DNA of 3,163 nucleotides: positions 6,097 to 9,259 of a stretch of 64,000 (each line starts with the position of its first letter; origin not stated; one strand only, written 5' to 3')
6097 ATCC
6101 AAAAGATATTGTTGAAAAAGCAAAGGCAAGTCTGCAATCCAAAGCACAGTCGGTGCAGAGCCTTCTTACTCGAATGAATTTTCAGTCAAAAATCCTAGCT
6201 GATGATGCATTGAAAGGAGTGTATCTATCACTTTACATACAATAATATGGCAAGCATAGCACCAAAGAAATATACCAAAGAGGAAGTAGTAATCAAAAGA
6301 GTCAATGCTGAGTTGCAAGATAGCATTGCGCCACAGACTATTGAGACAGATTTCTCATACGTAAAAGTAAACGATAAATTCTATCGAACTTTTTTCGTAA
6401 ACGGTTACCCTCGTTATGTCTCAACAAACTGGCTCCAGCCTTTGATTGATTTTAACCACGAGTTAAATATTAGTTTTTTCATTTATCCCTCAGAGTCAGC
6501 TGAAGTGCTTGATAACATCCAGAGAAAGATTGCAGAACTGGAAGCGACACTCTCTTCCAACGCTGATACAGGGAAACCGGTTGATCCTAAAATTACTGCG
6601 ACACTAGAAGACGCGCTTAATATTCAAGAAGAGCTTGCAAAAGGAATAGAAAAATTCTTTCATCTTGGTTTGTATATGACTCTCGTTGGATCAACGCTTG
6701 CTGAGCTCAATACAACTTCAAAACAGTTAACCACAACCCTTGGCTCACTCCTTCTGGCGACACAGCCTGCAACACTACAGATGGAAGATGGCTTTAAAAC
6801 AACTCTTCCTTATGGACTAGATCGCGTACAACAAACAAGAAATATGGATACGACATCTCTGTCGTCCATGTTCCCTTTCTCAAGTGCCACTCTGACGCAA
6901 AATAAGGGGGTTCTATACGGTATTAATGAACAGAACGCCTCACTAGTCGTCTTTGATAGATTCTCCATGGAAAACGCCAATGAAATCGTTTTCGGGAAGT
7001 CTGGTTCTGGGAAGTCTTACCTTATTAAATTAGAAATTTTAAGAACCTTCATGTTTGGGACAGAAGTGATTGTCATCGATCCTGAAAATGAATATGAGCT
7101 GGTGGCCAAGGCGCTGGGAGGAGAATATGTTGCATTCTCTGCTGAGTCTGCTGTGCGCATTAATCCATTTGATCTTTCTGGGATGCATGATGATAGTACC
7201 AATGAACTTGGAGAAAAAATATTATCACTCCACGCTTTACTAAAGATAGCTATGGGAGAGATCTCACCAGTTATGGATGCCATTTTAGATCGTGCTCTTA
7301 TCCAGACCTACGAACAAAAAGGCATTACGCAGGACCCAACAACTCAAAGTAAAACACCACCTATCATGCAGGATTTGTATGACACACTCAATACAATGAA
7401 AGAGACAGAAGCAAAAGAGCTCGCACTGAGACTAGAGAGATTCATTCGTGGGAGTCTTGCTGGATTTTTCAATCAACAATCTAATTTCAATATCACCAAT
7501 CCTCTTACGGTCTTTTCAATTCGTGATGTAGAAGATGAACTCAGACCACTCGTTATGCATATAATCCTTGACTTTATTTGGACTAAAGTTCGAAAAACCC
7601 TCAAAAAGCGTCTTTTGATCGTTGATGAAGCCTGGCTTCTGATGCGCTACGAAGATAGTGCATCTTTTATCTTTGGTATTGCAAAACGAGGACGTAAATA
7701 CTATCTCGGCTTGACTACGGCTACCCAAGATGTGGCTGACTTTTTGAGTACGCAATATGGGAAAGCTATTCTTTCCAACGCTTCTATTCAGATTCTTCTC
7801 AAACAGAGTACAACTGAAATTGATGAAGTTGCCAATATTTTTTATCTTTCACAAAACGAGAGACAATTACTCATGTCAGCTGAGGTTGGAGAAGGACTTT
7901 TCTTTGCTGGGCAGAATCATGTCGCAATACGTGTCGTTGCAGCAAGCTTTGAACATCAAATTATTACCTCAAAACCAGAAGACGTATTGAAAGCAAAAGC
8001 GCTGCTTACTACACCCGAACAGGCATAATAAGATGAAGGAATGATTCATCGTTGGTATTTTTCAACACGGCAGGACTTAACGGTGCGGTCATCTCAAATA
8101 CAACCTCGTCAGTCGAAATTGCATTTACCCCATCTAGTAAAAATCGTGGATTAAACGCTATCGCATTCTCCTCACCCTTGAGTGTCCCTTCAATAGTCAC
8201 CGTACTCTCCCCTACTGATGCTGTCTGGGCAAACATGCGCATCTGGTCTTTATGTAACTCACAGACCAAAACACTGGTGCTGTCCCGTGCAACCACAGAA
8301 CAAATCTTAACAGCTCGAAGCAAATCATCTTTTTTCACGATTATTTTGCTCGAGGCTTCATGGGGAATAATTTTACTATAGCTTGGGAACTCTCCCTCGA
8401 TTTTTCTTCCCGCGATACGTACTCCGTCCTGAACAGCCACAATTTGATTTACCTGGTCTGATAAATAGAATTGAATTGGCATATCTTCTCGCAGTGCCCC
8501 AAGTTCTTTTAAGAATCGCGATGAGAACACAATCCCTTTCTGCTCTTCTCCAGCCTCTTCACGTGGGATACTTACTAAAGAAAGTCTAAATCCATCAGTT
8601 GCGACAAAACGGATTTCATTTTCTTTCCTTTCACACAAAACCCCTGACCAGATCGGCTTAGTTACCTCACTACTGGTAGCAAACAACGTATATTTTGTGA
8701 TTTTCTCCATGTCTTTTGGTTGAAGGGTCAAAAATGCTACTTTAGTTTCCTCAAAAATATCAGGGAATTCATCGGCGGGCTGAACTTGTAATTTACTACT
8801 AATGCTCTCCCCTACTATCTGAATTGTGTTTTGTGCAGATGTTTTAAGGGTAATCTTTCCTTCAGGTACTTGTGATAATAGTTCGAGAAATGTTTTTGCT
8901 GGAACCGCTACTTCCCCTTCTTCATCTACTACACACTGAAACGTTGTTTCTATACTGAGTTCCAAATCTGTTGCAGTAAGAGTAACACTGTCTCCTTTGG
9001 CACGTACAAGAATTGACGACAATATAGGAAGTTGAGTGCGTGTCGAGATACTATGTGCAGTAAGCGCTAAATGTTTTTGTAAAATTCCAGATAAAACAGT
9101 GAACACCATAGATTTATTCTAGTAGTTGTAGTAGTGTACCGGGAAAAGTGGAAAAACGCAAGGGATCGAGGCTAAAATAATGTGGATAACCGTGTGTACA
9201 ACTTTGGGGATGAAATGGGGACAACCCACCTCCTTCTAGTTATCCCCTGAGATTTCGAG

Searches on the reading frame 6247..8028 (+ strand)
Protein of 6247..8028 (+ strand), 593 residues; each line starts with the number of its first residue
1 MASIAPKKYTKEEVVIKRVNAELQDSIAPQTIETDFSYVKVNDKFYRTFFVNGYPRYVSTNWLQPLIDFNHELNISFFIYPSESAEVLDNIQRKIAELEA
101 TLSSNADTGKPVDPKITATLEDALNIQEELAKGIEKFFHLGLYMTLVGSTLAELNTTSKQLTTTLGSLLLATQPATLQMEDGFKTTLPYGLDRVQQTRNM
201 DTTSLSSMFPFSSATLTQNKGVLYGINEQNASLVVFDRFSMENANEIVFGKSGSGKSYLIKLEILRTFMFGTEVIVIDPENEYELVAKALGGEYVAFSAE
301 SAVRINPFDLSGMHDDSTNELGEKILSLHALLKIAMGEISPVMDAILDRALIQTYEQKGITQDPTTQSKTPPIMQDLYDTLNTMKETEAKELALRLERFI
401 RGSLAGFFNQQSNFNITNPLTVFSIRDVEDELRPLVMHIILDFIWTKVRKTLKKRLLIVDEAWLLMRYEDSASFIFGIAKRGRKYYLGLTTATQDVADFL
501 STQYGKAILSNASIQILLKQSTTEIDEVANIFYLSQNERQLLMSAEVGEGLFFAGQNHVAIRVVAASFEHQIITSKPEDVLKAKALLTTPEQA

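Call 4: search_protein_families(library=pfam, proteins=[window:6247-8028:+], max_evalue=0.01)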
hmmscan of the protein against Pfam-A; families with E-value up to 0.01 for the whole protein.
window:6247-8028:+ (593 aa): 3 families
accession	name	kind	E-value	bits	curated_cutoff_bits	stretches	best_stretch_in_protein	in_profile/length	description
PF19044.6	P-loop_TraG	-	4.1e-29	101.9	25.8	1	239-545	25-345/413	TraG P-loop domain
PF12846.13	AAA_10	-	2.2e-11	43.9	27.5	1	242-559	20-346/362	AAA-like domain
PF01935.23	DUF87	-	3.7e-09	37.4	23.2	1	248-441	28-217/220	Helicase HerA, central domain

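Call 34: search_protein_families(library=ncbifam, proteins=[window:6247-8025:+], max_evalue=0.01)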
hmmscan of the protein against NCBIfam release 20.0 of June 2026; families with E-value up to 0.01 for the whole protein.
window:6247-8025:+ (593 aa): 17 families
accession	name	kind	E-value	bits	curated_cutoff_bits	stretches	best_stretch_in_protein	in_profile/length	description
NF045971.1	conju_CD1110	equivalog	5.3e-115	385.4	325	1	16-560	180-733/752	VirB4-like conjugal transfer ATPase, CD1110 family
NF045975.1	VirB4_plasma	equivalog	7.4e-78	262.2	590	1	10-573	282-893/894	Mbov_0397 family ICE element conjugal transfer ATPase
TIGR02746.1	TraC-F-type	equivalog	2.5e-51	174.5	567.05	1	88-587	270-783/800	type IV secretion system protein TraC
TIGR00929.1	VirB4_CagE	subfamily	9.5e-39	133.2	643.1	1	18-554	210-736/792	VirB4 family type IV secretion/conjugal transfer ATPase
NF010278.0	PRK13721.1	subfamily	7.4e-20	70.4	1177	1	201-528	435-769/874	type IV secretion system protein TraC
TIGR03783.1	Bac_Flav_CT_G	subfamily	8.8e-19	66.9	261.55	1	147-546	346-761/829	TraG family conjugative transposon ATPase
NF041017.1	DNA_import_CedB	equivalog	5.9e-16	58.2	700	1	119-499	153-519/590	DNA import protein CedB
TIGR03744.1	traC_PFL_4706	equivalog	1e-12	46.8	520.6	2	379-564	651-846/892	conjugative transfer ATPase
NF010473.0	PRK13898.1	equivalog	2.9e-08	32.2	1050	1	235-558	438-747/801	type IV secretion system ATPase VirB4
NF010447.0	PRK13873.1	equivalog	2.5e-07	29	1020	1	245-542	443-727/815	conjugal transfer protein TrbE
NF053655.1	CedD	equivalog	1.9e-06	26.9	600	1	248-315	226-289/527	DNA-translocating ATPase CedD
TIGR03743.1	SXT_TraD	subfamily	0.00039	19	366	1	218-288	152-220/636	conjugative transfer system coupling protein TraD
NF038214.1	IS21_help_AAA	equivalog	0.00082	19.1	200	0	161-259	9-106/232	IS21-like element helper ATPase IstB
NF010427.0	PRK13853.1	equivalog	0.00094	17.2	957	1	247-525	430-699/789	type IV secretion system protein VirB4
NF045973.1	conju_CD1115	equivalog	0.0023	16.9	250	0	239-282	20-62/442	VirD4-like conjugal transfer protein, CD1115 family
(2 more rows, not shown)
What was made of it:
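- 6247..8028 (+): VirB4-family ATPase (593 aa). P-loop_TraG at E 4e-29 (call 4); NCBIfam CD1110-family VirB4 at E 5e-115, 385 bits against a cutoff of 325 (call 34).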

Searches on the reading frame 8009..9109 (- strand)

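Call 4: search_protein_families(library=pfam, proteins=[window:8009-9109:-], max_evalue=0.01)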
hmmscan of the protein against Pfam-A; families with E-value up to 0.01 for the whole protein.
window:8009-9109:- (366 aa): 3 families
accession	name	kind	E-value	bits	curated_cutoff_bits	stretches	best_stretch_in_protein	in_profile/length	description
PF00712.24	DNA_pol3_beta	-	8.4e-28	97.4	24.4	2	1-117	1-118/120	DNA polymerase III beta subunit, N-terminal domain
PF02768.20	DNA_pol3_beta_3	-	3e-24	85.6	27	1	246-365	2-121/121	DNA polymerase III beta subunit, C-terminal domain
PF02767.21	DNA_pol3_beta_2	-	5.6e-22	78.7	27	2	129-242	2-115/116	DNA polymerase III beta subunit, central domain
